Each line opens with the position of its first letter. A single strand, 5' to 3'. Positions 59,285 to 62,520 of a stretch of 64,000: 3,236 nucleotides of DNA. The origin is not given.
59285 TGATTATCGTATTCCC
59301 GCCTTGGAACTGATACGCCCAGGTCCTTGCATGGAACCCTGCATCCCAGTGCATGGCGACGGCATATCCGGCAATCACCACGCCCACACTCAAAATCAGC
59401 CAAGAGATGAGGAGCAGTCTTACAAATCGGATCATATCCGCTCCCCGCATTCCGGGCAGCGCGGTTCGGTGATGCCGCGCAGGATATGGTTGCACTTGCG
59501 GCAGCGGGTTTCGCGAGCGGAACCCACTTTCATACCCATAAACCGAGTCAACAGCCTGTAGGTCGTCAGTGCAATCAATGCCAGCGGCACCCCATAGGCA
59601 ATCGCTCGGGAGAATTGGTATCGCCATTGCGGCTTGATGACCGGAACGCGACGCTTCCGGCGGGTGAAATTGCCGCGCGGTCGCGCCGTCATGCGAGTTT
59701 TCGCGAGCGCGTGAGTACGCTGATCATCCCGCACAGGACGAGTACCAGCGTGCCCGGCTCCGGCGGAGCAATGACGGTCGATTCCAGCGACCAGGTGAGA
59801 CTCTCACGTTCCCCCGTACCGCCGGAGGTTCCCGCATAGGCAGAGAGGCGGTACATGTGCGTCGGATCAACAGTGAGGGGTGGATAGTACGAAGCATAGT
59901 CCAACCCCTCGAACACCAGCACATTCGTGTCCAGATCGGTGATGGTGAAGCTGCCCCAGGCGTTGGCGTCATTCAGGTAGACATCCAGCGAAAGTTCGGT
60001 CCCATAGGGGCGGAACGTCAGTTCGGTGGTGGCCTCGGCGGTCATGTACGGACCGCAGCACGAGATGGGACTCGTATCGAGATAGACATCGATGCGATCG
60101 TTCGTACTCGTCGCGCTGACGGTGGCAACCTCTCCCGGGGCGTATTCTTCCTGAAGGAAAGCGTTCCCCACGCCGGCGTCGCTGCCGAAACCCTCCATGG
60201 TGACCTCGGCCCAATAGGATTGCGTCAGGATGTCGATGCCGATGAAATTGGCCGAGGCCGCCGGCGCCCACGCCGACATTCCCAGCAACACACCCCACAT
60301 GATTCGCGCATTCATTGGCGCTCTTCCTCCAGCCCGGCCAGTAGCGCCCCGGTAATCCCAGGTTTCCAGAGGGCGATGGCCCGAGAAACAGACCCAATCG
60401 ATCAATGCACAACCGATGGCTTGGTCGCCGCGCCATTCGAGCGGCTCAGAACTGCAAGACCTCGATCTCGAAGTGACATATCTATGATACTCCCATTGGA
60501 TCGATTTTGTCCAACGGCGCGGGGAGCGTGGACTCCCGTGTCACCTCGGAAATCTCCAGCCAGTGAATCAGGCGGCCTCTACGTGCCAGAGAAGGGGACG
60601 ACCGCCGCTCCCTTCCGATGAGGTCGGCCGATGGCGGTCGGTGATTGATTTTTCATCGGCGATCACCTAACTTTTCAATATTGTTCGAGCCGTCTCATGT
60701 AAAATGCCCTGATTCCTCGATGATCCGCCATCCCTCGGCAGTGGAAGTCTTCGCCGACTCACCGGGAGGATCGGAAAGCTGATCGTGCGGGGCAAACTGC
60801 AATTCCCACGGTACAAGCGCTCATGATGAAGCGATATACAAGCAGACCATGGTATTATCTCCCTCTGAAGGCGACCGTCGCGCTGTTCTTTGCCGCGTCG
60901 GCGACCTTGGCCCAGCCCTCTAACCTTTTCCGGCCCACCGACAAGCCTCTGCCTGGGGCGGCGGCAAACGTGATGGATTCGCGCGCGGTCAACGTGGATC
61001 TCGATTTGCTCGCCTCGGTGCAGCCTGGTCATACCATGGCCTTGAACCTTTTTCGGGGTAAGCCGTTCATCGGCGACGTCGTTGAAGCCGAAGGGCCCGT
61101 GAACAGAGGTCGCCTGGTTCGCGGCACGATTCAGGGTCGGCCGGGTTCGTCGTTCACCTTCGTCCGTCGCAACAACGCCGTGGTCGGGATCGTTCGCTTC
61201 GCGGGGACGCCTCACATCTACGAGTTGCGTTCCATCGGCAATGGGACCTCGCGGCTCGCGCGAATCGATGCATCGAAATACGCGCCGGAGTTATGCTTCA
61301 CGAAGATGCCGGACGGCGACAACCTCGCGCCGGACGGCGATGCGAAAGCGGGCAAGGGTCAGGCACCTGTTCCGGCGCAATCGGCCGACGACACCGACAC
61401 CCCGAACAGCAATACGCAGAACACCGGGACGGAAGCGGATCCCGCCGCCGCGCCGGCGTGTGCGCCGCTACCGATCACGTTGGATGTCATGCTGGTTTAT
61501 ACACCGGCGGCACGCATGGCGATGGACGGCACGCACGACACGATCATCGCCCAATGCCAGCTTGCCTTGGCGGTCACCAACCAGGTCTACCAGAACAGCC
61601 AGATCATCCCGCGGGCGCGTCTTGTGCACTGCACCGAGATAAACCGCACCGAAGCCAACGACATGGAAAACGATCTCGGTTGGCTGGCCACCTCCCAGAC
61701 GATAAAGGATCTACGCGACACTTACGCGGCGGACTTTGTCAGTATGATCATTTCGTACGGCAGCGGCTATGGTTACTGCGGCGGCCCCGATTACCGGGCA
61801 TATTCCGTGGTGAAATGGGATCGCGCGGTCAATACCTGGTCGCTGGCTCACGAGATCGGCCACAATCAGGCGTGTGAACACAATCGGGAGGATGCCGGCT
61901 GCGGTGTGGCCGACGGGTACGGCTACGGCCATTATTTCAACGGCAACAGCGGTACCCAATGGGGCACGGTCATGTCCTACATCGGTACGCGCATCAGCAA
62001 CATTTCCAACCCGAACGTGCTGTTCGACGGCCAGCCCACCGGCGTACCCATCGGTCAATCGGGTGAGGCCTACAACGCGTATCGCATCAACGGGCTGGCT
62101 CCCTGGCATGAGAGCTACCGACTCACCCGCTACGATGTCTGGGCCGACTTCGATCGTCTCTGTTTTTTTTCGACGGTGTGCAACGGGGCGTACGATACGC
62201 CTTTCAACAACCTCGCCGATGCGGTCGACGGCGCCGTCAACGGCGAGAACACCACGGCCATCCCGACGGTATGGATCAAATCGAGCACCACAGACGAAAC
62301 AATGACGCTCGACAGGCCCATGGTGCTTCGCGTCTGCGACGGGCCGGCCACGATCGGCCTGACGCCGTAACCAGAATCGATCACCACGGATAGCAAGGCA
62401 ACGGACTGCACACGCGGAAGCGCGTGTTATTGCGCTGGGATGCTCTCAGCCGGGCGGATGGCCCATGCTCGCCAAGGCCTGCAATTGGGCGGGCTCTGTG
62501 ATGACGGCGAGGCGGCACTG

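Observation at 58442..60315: Translationally coupled operon: PEP-CTERM protein followed by three paralogous TM + zinc-ribbon proteins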

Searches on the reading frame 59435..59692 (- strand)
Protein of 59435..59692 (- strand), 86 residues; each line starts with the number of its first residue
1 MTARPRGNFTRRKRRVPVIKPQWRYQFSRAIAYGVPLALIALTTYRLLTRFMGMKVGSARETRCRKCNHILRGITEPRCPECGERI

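Call 4: search_protein_families(library=pfam, proteins=[window:59435-59692:-], max_evalue=1)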
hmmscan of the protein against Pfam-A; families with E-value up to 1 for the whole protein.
seq(86 aa): 15 families
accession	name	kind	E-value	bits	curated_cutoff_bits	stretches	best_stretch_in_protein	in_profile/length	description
PF18912.6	DZR_2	-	0.00097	19.4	27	1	57-84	17-44/56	Double zinc ribbon domain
PF07191.17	Zn_ribbon_6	-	0.03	14.8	25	1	60-86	15-39/67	Double zinc ribbon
PF13717.11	Zn_ribbon_4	-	0.047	14.1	30.3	0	58-70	22-34/36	zinc-ribbon domain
PF08772.16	Zn_ribbon_NOB1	-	0.066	13.8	24.9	1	62-84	9-31/72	Nin one binding (NOB1) Zn-ribbon like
PF19474.4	DUF6011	-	0.07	13.1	26.6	1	59-72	6-19/37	Family of unknown function (DUF6011)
PF01155.25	HypA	-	0.098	13.1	28.9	1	61-84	70-94/112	Hydrogenase/urease nickel incorporation, metallochaperone, hypA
PF23547.1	Zn_ribbon_FGT1_1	-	0.15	12.2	27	1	64-82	8-26/35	FORGETTER1 first zinc ribbon domain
PF13248.11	Zn_ribbon_3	-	0.15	12.1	27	0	78-84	4-10/26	zinc-ribbon domain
PF24463.1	DUF7577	-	0.22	11.6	28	1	78-85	4-11/27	Domain of unknown function (DUF7577)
PF23455.1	DUF7129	-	0.24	11.6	30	1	64-85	14-36/45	Domain of unknown function (DUF7129)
PF23783.1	Zn_ribbon_TiaS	-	0.27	11.4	27.3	0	77-85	2-10/41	TiaS C-terminal zinc ribbon domain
PF11876.13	TsiV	-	0.27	11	25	1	43-74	138-169/271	Type VI immunity for VRR-NUC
PF13597.11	NRDD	-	0.29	10.2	26.2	1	61-84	508-529/562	Anaerobic ribonucleoside-triphosphate reductase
PF09723.15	Zn_ribbon_8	-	0.31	11.5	34.4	1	63-84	7-34/41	Zinc ribbon domain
PF12172.15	zf-ChsH2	-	0.81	10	23.2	0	62-85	12-34/37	ChsH2, rubredoxin-like zinc ribbon domain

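Call 5: search_protein_families(library=ncbifam, proteins=[window:59435-59692:-], max_evalue=1)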
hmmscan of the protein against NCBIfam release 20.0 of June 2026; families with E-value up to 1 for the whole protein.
seq(86 aa): 5 families
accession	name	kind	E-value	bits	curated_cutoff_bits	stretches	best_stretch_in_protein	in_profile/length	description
NF006224.0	PRK08351.1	equivalog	0.032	14.2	108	1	60-85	2-24/61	DNA-directed RNA polymerase subunit E''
NF033497.1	rubre_like_arch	subfamily_domain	0.044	13.5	32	1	64-83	3-23/34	rubrerythrin-like domain-containing protein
TIGR02605.1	CxxC_CxxC_SSSS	subfamily_domain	0.052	13.6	31.3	1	63-84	7-34/52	FmdB family zinc ribbon protein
TIGR02098.1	MJ0042_CXXC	domain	0.063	13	20.9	1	59-70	23-34/38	MJ0042-type zinc finger domain-containing protein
NF041664.1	RNAP_arch_Epp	equivalog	0.25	11.3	50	1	64-84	3-20/57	transcription elongation factor subunit Spt4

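Call 37: search_protein_families(library=padloc, proteins=[window:59435-59692:-], max_evalue=1)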
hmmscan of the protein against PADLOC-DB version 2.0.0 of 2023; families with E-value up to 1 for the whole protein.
window:59435-59692:- (86 aa): 0 families

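Call 38: search_protein_families(library=phrogs, proteins=[window:59435-59692:-], max_evalue=1)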
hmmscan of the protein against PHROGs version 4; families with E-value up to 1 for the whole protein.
window:59435-59692:- (86 aa): 3 families
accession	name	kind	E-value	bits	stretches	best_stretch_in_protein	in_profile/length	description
phrog_6586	-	unknown function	0.29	12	1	62-86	4-27/129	-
phrog_9343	-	unknown function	0.3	12.3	1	29-68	27-66/80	-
phrog_17979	-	unknown function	0.33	11.9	1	12-82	8-75/149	-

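Call 66: find_homologous_proteins(query=window:59435-59692:-, max_evalue=0.001)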
Query window:59435-59692:- (86 aa): 531 proteins with E <= 0.001 among 536 candidates; the best 120 are listed.
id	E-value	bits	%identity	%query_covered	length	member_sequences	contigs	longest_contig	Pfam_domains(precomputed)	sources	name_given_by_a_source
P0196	1.1e-51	191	100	100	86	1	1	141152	-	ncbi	-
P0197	1.1e-21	95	60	90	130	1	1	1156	-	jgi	jgi:hypothetical protein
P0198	3.7e-18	84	55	93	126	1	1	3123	-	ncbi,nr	ncbi:hypothetical protein JW848_04530 [Candidatus Bipolaricaulota bacterium]|nr:hypothetical protein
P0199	4.8e-18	83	54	81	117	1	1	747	-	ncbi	-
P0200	1.1e-17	82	60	76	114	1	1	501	-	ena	-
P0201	2.0e-17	81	66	66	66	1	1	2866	-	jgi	jgi:hypothetical protein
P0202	4.3e-17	80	59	74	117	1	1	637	-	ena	-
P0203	9.9e-17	79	61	69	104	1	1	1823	-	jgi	jgi:hypothetical protein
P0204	1.7e-16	78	56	91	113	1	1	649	-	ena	-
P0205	1.7e-16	78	53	81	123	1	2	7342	-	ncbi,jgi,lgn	jgi:hypothetical protein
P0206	3.8e-16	77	58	76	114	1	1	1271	-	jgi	-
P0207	9.2e-16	76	58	74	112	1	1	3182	-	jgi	jgi:hypothetical protein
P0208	1.1e-15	76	56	90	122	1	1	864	-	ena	-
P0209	1.2e-15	76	55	76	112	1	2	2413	-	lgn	-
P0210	3.1e-15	74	52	95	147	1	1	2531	-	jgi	jgi:hypothetical protein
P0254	2.6e-12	65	50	77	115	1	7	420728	-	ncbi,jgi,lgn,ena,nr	ncbi:MAG TPA: hypothetical protein PKY77_23775 [Phycisphaerae bacterium]|nr:hypothetical protein [Ph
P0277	1.0e-11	63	52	72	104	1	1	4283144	-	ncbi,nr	ncbi:MAG: hypothetical protein JSV03_09915 [Planctomycetota bacterium]|nr:MAG: hypothetical protein 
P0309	4.6e-11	61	67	60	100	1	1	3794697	-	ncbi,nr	ncbi:MAG: hypothetical protein JSV19_12700 [Phycisphaerales bacterium]|nr:MAG: hypothetical protein 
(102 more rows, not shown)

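Call 67: list_cluster_members(proteins=[P0001, P0055, window:59435-59692:-, P0040, P0049])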
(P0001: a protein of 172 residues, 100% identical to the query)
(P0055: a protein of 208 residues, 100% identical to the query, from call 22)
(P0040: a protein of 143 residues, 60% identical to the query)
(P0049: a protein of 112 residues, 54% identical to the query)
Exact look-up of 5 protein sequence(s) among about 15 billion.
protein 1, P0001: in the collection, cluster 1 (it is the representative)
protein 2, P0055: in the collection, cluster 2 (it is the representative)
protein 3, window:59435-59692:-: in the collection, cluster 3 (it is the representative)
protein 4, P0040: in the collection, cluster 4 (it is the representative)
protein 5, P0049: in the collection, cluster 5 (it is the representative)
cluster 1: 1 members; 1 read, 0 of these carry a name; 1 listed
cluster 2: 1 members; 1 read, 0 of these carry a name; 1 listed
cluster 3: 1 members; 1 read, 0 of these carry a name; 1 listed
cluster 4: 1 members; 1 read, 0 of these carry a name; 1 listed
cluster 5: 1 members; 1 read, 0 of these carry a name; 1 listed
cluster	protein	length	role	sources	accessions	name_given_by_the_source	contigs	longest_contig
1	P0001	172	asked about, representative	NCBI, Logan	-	-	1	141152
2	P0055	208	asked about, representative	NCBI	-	-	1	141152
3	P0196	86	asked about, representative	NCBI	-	-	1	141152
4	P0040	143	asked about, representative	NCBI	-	-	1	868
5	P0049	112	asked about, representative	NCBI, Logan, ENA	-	-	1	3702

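Call 71: find_encoding_contigs(protein=P0309, flank=5000, max_places=2)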
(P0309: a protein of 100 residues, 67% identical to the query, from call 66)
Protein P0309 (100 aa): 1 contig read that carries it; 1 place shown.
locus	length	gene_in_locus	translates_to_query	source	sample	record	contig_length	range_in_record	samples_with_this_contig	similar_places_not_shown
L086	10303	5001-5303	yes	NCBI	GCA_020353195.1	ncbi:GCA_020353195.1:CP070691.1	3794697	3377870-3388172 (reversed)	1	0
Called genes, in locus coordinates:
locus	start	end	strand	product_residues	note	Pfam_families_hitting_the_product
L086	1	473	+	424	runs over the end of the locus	PF13432:TPR_16 (faint), PF13428:TPR_14 (faint), PF14559:TPR_19 (weak)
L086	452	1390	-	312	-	PF01073:3Beta_HSD, PF01370:Epimerase, PF02719:Polysacc_synt_2, PF04321:RmlD_sub_bind (weak), PF07993:NAD_binding_4 (weak), PF13460:NAD_binding_10, PF16363:GDP_Man_Dehyd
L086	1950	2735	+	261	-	PF14257:DUF4349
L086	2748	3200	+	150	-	-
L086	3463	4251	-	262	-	-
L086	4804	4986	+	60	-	-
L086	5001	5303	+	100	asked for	-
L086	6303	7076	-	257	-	-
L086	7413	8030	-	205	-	PF07617:DUF1579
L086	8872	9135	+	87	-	-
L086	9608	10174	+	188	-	-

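Call 72: find_encoding_contigs(protein=P0254, flank=5000, max_places=3)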
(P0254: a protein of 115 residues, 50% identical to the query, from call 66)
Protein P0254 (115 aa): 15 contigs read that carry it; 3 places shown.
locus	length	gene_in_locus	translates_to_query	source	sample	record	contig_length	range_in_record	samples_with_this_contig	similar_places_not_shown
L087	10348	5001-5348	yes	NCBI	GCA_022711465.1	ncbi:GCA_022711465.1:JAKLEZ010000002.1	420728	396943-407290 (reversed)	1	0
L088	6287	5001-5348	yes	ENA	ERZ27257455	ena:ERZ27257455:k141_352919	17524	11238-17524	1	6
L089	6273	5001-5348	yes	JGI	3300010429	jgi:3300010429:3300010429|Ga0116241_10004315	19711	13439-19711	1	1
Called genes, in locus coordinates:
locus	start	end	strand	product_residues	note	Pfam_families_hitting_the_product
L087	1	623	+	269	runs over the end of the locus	PF04542:Sigma70_r2, PF04545:Sigma70_r4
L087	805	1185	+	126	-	PF00072:Response_reg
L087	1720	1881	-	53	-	-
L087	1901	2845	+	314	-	PF00512:HisKA (weak), PF13581:HATPase_c_2 (weak), PF02518:HATPase_c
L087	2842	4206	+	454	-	PF00072:Response_reg, PF00158:Sigma54_activat, PF14532:Sigma54_activ_2, PF07728:AAA_5 (faint), PF25601:AAA_lid_14, PF02954:HTH_8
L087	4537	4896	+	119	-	-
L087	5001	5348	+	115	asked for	-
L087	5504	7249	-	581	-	PF13007:LZ_Tnp_IS66 (weak), PF13005:zf-IS66 (faint), PF03050:DDE_Tnp_IS66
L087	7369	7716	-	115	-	PF05717:TnpB_IS66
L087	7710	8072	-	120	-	-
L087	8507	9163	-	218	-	PF02254:TrkA_N, PF03435:Sacchrp_dh_NADP (weak), PF00107:ADH_zinc_N (faint), PF02080:TrkA_C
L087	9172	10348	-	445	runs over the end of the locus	PF02386:TrkH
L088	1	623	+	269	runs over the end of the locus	PF04542:Sigma70_r2, PF04545:Sigma70_r4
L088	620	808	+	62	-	-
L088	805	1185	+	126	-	PF00072:Response_reg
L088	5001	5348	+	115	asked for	-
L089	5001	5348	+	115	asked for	-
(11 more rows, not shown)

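Call 73: find_encoding_contigs(protein=P0277, flank=5000, max_places=2)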
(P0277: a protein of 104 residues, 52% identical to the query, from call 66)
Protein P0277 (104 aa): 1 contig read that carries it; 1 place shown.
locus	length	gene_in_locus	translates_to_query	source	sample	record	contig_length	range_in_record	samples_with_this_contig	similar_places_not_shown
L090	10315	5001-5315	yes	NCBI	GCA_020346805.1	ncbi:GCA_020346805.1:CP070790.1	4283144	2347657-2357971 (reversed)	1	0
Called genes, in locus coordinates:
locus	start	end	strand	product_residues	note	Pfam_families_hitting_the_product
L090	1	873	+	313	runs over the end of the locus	PF04041:Glyco_hydro_130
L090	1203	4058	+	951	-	PF13385:Laminin_G_3, PF07705:CARDB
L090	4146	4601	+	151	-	PF07853:DUF1648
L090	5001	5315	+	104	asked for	-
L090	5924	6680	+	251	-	PF13378:MR_MLE_C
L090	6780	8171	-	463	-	PF01946:Thi4, PF00890:FAD_binding_2, PF01134:GIDA (weak), PF01266:DAO (weak), PF01494:FAD_binding_3 (faint), PF07992:Pyr_redox_2, PF12831:FAD_oxidored, PF13450:NAD_binding_8 (faint)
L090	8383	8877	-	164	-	PF03781:FGE-sulfatase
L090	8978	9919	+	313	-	PF01979:Amidohydro_1, PF12890:DHOase, PF07969:Amidohydro_3 (weak)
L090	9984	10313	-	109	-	PF07238:PilZ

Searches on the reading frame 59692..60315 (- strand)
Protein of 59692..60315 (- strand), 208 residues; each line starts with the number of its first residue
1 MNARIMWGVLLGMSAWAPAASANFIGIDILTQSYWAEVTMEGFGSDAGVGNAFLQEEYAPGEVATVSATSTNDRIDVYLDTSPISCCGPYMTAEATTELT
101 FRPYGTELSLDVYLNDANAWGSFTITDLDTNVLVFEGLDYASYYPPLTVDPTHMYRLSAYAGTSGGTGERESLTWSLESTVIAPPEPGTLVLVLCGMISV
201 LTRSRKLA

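Call 4: search_protein_families(library=pfam, proteins=[window:59692-60315:-], max_evalue=1)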
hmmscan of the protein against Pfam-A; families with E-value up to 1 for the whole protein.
seq(208 aa): 1 family
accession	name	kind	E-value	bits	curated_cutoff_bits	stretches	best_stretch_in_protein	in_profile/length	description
PF07589.16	PEP-CTERM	-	0.42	11.2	20.7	1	185-206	3-24/24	PEP-CTERM motif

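Call 5: search_protein_families(library=ncbifam, proteins=[window:59692-60315:-], max_evalue=1)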
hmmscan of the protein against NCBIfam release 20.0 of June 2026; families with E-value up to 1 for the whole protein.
seq(208 aa): 1 family
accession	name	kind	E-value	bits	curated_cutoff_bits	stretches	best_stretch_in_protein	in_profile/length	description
TIGR02595.1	PEP_CTERM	domain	0.41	11.6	16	1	185-205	2-21/24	PEP-CTERM sorting domain-containing protein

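Call 22: find_homologous_proteins(query=window:59692-60315:-, max_evalue=0.01)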
Query window:59692-60315:- (208 aa): 1 proteins with E <= 0.01 among 232 candidates.
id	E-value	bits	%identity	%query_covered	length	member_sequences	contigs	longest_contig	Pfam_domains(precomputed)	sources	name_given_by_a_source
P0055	2.4e-134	464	100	100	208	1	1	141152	-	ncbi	-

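Call 37: search_protein_families(library=padloc, proteins=[window:59692-60315:-], max_evalue=1)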
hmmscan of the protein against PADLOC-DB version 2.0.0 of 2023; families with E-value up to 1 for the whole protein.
window:59692-60315:- (208 aa): 0 families

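Call 38: search_protein_families(library=phrogs, proteins=[window:59692-60315:-], max_evalue=1)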
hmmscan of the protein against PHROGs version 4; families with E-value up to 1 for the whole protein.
window:59692-60315:- (208 aa): 0 families

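Call 81: find_encoding_contigs(protein=P0055, flank=6000, max_places=2)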
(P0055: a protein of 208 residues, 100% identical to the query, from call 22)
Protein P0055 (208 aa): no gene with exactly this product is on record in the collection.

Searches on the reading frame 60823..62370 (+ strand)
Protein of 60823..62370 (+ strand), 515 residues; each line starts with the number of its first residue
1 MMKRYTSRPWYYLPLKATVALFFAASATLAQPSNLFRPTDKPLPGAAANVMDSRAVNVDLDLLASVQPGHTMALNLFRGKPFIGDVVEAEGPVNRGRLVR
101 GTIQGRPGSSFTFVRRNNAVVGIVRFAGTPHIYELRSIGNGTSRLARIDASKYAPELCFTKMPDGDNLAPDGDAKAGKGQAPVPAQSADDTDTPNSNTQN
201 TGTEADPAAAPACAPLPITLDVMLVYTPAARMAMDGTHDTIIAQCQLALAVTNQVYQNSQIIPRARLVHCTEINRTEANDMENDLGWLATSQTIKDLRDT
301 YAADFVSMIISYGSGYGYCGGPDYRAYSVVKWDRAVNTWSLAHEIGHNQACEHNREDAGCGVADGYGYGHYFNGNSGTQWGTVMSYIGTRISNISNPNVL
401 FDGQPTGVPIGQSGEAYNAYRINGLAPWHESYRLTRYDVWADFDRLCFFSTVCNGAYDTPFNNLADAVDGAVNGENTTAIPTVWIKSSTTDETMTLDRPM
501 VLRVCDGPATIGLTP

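Call 29: search_protein_families(library=pfam, proteins=[window:60823-62370:+], max_evalue=0.001)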
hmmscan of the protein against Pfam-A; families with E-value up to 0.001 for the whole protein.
window:60823-62370:+ (515 aa): 3 families
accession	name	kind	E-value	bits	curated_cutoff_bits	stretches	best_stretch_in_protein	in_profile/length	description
PF13688.12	Reprolysin_5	-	4.8e-09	37.2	27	1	219-389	4-189/196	Metallo-peptidase family M12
PF13582.12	Reprolysin_3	-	3.9e-07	31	22.4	1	243-353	2-122/123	Metallo-peptidase family M12B Reprolysin-like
PF13583.11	Reprolysin_4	-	4.5e-06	26.9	22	1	222-390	7-179/203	Metallo-peptidase family M12B Reprolysin-like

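Call 82: search_protein_families(library=ncbifam, proteins=[window:60823-62370:+], max_evalue=0.001)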
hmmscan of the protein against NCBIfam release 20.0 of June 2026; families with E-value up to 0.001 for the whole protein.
window:60823-62370:+ (515 aa): 2 families
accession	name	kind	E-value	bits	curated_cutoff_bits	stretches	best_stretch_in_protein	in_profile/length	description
NF052434.1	Mep72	equivalog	9.3e-23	80.6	645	1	219-426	1-225/573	biofilm-associated metzincin protease Mep72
NF033511.1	metallo_CpaA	exception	4.7e-05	21.9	750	1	219-423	379-565/575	metalloendopeptidase CpaA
